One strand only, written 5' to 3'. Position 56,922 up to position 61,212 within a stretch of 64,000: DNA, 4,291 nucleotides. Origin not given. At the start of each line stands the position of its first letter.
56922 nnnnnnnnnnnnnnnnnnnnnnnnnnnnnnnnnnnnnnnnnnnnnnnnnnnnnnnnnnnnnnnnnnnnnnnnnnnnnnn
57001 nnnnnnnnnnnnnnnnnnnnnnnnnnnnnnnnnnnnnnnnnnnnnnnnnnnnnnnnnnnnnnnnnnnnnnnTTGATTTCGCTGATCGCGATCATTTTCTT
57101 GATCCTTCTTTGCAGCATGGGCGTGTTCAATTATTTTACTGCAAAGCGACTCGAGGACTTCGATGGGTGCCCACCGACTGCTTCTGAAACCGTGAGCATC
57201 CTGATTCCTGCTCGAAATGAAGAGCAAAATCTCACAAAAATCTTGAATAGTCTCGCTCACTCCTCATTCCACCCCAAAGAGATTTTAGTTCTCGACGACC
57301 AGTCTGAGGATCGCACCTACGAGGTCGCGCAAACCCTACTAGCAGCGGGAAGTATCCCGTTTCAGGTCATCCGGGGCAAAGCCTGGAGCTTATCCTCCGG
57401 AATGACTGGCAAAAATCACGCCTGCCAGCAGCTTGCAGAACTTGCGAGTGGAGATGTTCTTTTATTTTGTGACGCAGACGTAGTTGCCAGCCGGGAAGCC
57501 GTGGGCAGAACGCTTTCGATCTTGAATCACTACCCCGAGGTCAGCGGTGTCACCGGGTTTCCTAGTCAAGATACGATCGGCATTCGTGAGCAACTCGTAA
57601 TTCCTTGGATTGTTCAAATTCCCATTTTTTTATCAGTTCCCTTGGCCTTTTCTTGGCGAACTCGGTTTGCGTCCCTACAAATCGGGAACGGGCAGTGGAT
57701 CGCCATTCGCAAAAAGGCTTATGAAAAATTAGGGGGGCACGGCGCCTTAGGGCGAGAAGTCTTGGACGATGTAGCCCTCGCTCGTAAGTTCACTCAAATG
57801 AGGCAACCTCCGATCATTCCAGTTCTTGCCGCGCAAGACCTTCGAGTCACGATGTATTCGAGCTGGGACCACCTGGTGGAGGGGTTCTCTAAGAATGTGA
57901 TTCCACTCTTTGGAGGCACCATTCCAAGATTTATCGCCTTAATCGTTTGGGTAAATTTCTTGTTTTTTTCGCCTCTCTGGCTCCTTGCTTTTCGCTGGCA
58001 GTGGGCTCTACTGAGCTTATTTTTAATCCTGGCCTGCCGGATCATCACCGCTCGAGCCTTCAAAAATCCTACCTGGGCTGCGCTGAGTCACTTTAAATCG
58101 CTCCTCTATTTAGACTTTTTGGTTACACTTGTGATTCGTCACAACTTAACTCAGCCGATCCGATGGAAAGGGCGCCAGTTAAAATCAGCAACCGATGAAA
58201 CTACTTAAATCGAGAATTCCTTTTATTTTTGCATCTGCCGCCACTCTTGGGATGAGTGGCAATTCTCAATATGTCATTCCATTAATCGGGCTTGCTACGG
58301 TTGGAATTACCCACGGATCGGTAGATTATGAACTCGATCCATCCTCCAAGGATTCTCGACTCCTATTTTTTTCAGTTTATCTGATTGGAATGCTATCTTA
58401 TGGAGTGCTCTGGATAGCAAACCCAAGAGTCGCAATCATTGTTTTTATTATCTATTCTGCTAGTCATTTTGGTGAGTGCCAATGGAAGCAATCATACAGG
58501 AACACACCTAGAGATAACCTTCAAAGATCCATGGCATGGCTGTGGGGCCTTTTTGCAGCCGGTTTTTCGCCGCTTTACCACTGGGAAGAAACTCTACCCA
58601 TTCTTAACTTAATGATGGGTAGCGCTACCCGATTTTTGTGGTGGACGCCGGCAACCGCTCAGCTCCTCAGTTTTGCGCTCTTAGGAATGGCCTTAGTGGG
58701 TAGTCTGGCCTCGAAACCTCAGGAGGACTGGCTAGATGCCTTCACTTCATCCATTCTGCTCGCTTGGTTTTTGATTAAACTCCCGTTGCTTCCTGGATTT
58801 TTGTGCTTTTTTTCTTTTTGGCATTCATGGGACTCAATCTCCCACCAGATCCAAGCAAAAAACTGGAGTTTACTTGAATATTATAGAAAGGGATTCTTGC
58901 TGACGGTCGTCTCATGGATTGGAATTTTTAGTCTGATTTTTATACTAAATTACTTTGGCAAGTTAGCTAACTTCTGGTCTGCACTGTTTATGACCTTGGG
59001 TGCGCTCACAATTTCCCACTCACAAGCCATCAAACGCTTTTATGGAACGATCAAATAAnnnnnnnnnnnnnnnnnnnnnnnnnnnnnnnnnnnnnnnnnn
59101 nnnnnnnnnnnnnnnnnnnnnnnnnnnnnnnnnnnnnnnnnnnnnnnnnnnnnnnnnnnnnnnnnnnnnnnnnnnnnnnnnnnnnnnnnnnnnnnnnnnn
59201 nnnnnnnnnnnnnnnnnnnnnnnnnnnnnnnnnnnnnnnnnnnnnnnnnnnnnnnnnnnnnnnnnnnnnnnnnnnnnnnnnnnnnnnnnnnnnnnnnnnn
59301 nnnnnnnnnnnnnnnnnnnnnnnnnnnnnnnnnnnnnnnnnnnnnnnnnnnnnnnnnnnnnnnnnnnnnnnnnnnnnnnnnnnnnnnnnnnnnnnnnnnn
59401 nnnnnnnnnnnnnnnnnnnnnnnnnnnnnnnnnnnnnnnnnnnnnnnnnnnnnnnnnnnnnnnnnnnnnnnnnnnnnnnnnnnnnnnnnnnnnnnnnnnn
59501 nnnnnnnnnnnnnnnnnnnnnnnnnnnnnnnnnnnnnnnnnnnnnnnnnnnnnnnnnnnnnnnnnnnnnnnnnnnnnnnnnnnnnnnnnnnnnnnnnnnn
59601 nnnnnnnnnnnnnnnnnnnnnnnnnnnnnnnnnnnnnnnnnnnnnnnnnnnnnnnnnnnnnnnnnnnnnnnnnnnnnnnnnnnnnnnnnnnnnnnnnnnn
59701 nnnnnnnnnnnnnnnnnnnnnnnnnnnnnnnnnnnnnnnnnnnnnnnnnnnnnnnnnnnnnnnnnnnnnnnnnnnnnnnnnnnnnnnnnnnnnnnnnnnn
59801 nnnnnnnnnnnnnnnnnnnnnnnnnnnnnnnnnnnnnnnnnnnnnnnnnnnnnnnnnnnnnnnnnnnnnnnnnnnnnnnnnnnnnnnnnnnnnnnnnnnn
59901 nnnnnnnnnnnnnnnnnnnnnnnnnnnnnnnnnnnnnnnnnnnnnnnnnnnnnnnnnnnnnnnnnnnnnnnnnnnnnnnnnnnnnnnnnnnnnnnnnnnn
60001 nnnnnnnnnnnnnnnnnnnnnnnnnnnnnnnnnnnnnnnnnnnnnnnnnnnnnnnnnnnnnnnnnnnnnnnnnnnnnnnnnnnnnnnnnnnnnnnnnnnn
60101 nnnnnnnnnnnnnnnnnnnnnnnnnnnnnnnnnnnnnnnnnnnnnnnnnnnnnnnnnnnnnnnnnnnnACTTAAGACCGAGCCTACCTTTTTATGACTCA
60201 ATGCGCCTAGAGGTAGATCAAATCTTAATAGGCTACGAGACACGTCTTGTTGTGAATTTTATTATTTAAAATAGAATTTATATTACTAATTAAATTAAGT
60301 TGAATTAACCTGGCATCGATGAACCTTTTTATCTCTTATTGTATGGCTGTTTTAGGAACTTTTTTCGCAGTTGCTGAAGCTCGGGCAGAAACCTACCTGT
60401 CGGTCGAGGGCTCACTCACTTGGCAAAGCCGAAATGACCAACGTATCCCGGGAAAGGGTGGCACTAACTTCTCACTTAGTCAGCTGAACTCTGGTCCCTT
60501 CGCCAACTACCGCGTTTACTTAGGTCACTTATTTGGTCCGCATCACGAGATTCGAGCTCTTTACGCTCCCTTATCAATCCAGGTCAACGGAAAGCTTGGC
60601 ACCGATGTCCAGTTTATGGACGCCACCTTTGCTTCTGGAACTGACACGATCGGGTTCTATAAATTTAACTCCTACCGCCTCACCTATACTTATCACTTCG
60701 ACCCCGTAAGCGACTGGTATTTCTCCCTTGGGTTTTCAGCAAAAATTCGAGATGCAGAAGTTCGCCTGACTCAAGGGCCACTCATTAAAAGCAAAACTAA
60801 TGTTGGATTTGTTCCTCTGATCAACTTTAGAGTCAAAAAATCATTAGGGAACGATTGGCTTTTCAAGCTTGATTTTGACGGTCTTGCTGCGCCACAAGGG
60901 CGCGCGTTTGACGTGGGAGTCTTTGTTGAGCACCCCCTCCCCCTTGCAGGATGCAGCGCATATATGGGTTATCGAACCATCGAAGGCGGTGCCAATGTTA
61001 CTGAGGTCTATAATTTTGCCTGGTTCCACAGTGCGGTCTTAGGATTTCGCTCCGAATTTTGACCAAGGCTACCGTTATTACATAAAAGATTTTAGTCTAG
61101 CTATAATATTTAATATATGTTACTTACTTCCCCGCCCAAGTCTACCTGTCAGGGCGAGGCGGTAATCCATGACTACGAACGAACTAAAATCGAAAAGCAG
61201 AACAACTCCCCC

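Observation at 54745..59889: Compact rhodopsin + retinal + keto-carotenoid acyl-glycoside gene island (predicted xanthorhodopsin-type antenna photosystem)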

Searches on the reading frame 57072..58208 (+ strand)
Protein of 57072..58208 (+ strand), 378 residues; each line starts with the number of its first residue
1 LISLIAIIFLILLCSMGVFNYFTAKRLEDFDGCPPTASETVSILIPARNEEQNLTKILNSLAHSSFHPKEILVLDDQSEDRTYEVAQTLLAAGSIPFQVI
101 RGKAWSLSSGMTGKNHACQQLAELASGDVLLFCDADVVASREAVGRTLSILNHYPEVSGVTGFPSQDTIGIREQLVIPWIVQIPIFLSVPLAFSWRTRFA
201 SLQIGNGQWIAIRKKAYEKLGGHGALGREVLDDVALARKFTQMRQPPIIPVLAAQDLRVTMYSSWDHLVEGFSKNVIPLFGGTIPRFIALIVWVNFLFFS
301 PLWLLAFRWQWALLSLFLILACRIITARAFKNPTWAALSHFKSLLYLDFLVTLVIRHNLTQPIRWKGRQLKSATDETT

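Call 3: search_protein_families(library=pfam, proteins=[window:57072-58208:+], max_evalue=0.01)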
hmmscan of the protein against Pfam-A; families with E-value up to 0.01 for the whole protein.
window:57072-58208:+ (378 aa): 5 families
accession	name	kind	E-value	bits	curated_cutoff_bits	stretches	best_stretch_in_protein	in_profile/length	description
PF00535.33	Glycos_transf_2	-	7.9e-19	68.6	23.3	1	42-220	1-167/168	Glycosyl transferase family 2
PF13506.12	Glyco_transf_21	-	8.3e-10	38.8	21.7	1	110-243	14-140/174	Glycosyl transferase family 21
PF13641.12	Glyco_tranf_2_3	-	3.5e-09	37.4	27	1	41-165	3-124/230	Glycosyltransferase like family 2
PF10111.15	Glyco_tranf_2_2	-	0.00013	22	27.3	1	42-151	1-106/276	Glycosyltransferase like family 2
PF13704.12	Glyco_tranf_2_4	-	0.0016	19.3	27.5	1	48-136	1-81/98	Glycosyl transferase family 2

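Call 4: search_protein_families(library=ncbifam, proteins=[window:57072-58208:+], max_evalue=0.01)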
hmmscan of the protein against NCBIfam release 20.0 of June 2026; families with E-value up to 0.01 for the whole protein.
window:57072-58208:+ (378 aa): 22 families
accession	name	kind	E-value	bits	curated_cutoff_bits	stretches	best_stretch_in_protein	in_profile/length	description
TIGR03469.1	HpnB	hypoth_equivalog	2e-22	79.7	379.25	1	6-369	9-383/386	hopene-associated glycosyltransferase HpnB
TIGR04283.1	glyco_like_mftF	equivalog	1.1e-14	54.6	182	1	41-250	1-179/221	TIGR04283 family arsenosugar biosynthesis glycosyltransferase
TIGR03937.1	PgaC_IcaA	equivalog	3.9e-14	52.4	422.3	1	15-165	18-164/407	poly-beta-1,6-N-acetyl-D-glucosamine synthase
NF010496.0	PRK13915.1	equivalog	2.1e-12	46.7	262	1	37-148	29-139/307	glucosyl-3-phosphoglycerate synthase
TIGR03472.1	HpnI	equivalog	5.8e-12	45.1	310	1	2-376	4-368/373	bacteriohopanetetrol glucosamine biosynthesis glycosyltransferase HpnI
NF045692.1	OglycostaseCruG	equivalog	2.3e-11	43.3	600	1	38-263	40-260/386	2'-O-glycosyltransferase CruG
TIGR03965.1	mycofact_glyco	equivalog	9.2e-10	38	280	1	36-142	71-170/467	mycofactocin biosynthesis glycosyltransferase MftF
NF041875.1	EPS_EpsD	equivalog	2e-06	27.5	370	1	41-151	1-104/325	exopolysaccharide biosynthesis glycosyltransferase EpsD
NF050819.1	PolSacchBiosHfsG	equivalog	2.4e-06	26.9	500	1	36-146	9-112/302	polysaccharide biosynthesis protein HfsG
TIGR03111.1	glyc2_xrt_Gpos1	hypoth_equivalog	6.4e-06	25.2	363.95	1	4-163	15-168/439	TIGR03111 family XrtG-associated glycosyltransferase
TIGR04182.1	glyco_TIGR04182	equivalog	8.1e-06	25.4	325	1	41-137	2-83/293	S-layer glycoprotein N-glycosyltransferase AglJ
NF007482.0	PRK10073.1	equivalog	2.9e-05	23.2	423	1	38-138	5-97/334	glycosyltransferase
NF053739.1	GlytfEpsEBac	equivalog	4.9e-05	22.4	450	1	41-172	3-132/265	glycosyltransferase EpsE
NF038299.1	EPS_HpsN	equivalog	5.3e-05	22.3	425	1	40-162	2-117/317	hormogonium polysaccharide biosynthesis glycosyltransferase HpsN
NF050050.1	ProtGlycPglI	equivalog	5.8e-05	22.6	500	1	40-137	3-94/306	GalNAc(5)-diNAcBac-PP-undecaprenol beta-1,3-glucosyltransferase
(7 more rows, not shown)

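Call 47: search_dna_similar(query=window:57072-58208:+, collection=plasmids, mode=protein, max_evalue=1e-10, max_rows=15)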
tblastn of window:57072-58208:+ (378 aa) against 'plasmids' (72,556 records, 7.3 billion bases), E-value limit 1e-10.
Records with a match: 51; places in all: 51; records where one place covers at least 80% of the query: 8.
Best place of each record, by identity: <60% 51.
By first word of the organism name: Thermus 33; Azospirillum 6; Deinococcus 1; Indioceanicola 1; Gluconobacter 1; Picosynechococcus 1; Cytobacillus 1; Niallia 1; Acaryochloris 1; Limimaricola 1; and 4 more.
By predicted mobility (MOB-suite, as given by PLSDB): non-mobilizable 46; mobilizable 3; conjugative 2.
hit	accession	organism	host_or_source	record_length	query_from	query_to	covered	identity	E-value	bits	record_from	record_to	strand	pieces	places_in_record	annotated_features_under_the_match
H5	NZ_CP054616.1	Azospirillum oryzae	cell culture,soil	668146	15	368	94%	33.1%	5e-30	129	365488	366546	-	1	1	glycosyltransferase family 2 protein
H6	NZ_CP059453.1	Azospirillum brasilense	Prokaryotes,soil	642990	35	374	90%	33.2%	5e-29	125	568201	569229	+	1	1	glycosyltransferase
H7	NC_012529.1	Deinococcus deserti VCD115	-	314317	32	369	89%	33.2%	1e-26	119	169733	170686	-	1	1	glycosyltransferase family 2 protein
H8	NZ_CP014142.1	Thermus parvatiensis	-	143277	41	338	79%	36.2%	2e-23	135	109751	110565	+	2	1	none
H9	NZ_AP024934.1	Thermus thermophilus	-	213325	41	335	78%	36.0%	3e-32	135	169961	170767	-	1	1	glycosyltransferase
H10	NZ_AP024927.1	Thermus thermophilus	-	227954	41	335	78%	36.0%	3e-32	135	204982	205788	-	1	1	glycosyltransferase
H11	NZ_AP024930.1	Thermus thermophilus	-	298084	41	335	78%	36.0%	3e-32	135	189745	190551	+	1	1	glycosyltransferase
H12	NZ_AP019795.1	Thermus thermophilus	-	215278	41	335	78%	36.0%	4e-32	135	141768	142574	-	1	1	glycosyltransferase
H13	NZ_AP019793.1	Thermus thermophilus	-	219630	41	335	78%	36.0%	4e-32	135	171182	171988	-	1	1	glycosyltransferase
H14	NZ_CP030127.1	Indioceanicola profundi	sediment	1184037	35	368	88%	31.7%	2e-29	127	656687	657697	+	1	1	none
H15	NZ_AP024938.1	Thermus thermophilus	-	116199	41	335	78%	35.7%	1e-31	134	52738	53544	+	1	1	glycosyltransferase family A protein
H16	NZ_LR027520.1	Thermus thermophilus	-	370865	41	335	78%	35.7%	1e-31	133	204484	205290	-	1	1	glycosyltransferase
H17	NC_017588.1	Thermus thermophilus JL-18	-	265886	41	335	78%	35.7%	2e-31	133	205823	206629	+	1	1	glycosyltransferase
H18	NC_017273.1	Thermus thermophilus SG0.5JP17-16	-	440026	41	335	78%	35.7%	7e-31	131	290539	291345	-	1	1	glycosyltransferase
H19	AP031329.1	Thermus thermophilus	-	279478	41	335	78%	35.4%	4e-31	132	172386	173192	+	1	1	glycosyltransferase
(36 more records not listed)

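Call 48: get_annotated_region(hit=H9, flank=8000)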
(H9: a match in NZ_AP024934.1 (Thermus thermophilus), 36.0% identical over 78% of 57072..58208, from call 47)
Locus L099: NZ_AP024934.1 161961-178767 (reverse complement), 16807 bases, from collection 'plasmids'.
description: Thermus thermophilus strain AA3-7 plasmid pAA3-7b, complete sequence
organism: Thermus thermophilus (NCBI taxid 274)
taxonomy: Bacteria; Deinococcota; Deinococci; Thermales; Thermaceae; Thermus; Thermus thermophilus
host: -; source: -; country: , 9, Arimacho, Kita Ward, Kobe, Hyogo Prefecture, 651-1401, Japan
typing (MOB-suite, as given by PLSDB): non-mobilizable; replicon rep_cluster_1121
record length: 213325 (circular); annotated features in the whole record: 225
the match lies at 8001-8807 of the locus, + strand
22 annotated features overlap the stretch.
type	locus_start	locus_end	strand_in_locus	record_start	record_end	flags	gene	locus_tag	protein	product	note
CDS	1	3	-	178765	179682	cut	-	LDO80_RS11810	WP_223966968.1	MBL fold metallo-hydrolase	-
CDS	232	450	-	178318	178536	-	-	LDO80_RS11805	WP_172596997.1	DUF4926 domain-containing protein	-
CDS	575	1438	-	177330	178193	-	-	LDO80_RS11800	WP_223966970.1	complex I NDUFA9 subunit family protein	-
CDS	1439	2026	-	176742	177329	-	ldrP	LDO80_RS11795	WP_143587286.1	transcriptional regulator LdrP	-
CDS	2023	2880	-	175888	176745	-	carH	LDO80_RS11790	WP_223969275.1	HTH-type transcriptional repressor CarH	-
CDS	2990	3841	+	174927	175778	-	-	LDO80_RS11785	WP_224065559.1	phytoene/squalene synthase family protein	GO:0008299 - isoprenoid biosynthetic process [Evidence IEA]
CDS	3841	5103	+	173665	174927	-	phr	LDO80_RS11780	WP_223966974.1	deoxyribodipyrimidine photo-lyase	-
CDS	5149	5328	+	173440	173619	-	-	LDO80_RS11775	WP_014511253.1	hypothetical protein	-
CDS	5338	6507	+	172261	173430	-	-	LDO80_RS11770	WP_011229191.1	cytochrome P450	-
CDS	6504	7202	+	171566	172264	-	-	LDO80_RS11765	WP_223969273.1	lycopene cyclase domain-containing protein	-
CDS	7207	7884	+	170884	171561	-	-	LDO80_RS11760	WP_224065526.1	lysophospholipid acyltransferase family protein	-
CDS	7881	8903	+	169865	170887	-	-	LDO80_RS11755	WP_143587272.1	glycosyltransferase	-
CDS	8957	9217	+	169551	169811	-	-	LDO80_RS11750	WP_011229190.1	type II toxin-antitoxin system Phd/YefM family antitoxin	-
CDS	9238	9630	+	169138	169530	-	-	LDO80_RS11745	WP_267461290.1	type II toxin-antitoxin system VapC family toxin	-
CDS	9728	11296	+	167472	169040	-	crtI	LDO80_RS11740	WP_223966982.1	phytoene desaturase family protein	GO:0016117 - carotenoid biosynthetic process [Evidence IEA]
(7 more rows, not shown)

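Call 49: get_annotated_region(hit=H14, flank=8000)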
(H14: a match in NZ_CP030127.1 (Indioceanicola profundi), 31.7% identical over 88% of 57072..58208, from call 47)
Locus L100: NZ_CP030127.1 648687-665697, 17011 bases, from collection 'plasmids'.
description: Indioceanicola profundi strain SCSIO 08040 plasmid unnamed1, complete sequence
organism: Indioceanicola profundi (NCBI taxid 2220096)
taxonomy: Bacteria; Pseudomonadota; Alphaproteobacteria; Rhodospirillales; Azospirillaceae; Indioceanicola; Indioceanicola profundi
host: -; source: sediment; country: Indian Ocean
typing (MOB-suite, as given by PLSDB): non-mobilizable
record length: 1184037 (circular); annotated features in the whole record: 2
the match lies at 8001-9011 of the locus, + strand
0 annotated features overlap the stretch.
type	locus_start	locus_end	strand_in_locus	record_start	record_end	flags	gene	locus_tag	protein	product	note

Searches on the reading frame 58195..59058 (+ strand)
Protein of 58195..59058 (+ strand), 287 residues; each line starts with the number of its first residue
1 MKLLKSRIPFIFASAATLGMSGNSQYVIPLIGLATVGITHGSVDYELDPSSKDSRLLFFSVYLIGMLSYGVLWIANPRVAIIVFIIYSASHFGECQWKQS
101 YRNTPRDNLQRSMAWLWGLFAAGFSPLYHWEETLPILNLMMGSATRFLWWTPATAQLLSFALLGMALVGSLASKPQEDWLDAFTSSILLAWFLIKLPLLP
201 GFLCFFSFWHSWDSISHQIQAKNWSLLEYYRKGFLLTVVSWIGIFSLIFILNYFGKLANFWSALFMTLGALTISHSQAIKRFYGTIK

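Call 3: search_protein_families(library=pfam, proteins=[window:58195-59058:+], max_evalue=0.01)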
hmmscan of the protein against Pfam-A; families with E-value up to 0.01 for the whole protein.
window:58195-59058:+ (287 aa): 1 family
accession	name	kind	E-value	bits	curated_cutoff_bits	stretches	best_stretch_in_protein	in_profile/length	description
PF15461.11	BCD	-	7.4e-31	108.2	28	1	32-276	2-260/267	Beta-carotene 15,15'-dioxygenase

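Call 4: search_protein_families(library=ncbifam, proteins=[window:58195-59058:+], max_evalue=0.01)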
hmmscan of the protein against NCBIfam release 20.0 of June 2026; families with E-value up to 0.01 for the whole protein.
window:58195-59058:+ (287 aa): 1 family
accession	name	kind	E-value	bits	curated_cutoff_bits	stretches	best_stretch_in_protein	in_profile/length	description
TIGR03753.1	blh_monoox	subfamily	8.3e-35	120.6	95.25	1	28-275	2-255/260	beta-carotene 15,15'-dioxygenase, Brp/Blh family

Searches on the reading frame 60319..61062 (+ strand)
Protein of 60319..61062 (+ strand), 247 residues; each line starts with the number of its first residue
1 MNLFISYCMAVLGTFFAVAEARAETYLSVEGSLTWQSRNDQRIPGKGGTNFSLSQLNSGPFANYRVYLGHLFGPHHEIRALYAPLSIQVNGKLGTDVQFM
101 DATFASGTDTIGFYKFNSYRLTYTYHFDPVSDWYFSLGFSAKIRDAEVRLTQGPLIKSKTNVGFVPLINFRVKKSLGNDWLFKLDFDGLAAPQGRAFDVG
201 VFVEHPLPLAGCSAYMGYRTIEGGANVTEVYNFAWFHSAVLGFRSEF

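Call 3: search_protein_families(library=pfam, proteins=[window:60319-61062:+], max_evalue=0.01)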
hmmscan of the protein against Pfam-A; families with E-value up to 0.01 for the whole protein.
window:60319-61062:+ (247 aa): 1 family
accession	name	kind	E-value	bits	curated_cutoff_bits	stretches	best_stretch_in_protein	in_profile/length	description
PF13505.12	OMP_b-brl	-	0.003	18.2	28.7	0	18-78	49-107/175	Outer membrane protein beta-barrel domain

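Call 4: search_protein_families(library=ncbifam, proteins=[window:60319-61062:+], max_evalue=0.01)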
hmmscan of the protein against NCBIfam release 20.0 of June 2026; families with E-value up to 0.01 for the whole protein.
window:60319-61062:+ (247 aa): 0 families
